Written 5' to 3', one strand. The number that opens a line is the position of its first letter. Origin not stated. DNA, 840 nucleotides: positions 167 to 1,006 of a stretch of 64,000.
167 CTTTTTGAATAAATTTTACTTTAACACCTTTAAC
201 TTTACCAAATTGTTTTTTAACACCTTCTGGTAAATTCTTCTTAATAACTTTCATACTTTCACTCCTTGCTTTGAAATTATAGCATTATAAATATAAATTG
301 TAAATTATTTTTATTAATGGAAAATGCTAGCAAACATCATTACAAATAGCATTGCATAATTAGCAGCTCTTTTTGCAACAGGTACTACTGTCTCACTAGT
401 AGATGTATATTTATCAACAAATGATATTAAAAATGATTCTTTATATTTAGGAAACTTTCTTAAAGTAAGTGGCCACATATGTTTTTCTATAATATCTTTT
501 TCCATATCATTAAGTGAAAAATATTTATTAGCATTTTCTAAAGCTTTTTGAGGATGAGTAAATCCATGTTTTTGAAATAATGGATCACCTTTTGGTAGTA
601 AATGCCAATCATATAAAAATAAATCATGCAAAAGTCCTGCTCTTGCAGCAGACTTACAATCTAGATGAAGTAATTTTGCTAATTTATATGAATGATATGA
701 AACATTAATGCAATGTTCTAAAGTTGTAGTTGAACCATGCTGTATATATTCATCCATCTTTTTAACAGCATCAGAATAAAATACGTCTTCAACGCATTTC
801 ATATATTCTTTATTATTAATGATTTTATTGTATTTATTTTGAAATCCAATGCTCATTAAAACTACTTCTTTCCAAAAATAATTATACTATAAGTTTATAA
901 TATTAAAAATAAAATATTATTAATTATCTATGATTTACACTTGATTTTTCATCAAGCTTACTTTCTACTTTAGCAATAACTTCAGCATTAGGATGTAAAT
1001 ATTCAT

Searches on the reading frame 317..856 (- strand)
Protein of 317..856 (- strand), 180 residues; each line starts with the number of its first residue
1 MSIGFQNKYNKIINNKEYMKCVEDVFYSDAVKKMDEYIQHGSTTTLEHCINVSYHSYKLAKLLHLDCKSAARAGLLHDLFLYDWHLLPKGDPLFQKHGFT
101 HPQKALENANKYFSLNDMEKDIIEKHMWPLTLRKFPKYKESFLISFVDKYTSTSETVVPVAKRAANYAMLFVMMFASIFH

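Call 48: find_encoding_contigs(protein=window:317-856:-, flank=10000, max_places=1)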
Protein window:317-856:- (180 aa): 10 contigs read that carry it; 1 place shown.
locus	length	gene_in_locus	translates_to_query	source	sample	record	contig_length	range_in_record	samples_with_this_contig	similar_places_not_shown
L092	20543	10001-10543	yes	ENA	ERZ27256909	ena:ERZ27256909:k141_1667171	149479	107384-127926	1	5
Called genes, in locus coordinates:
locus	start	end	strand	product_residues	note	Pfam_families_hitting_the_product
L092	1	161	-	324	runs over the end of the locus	PF00882:Zn_dep_PLPC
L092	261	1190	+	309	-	PF07751:Abi_2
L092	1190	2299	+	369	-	PF00089:Trypsin, PF13365:Trypsin_2, PF13180:PDZ_2, PF00595:PDZ, PF17820:PDZ_6 (weak)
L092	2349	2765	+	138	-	-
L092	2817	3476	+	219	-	PF06541:ABC_trans_CmpB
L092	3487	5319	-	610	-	PF13522:GATase_6, PF13537:GATase_7, PF00733:Asn_synthase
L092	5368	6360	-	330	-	PF13354:Beta-lactamase2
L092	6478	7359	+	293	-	PF01520:Amidase_3, PF23446:LysM1_NFP_LYK (faint), PF23472:LysM2_CERK1_LYK3_4_5 (faint), PF01476:LysM, PF23462:LysM3_NFP (weak), PF01476:LysM, PF23473:LysM3_LYK4_5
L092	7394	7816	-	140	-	PF07486:Hydrolase_2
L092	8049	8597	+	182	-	-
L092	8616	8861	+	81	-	-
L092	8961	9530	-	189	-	-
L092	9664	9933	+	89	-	-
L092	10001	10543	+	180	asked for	-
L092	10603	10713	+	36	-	-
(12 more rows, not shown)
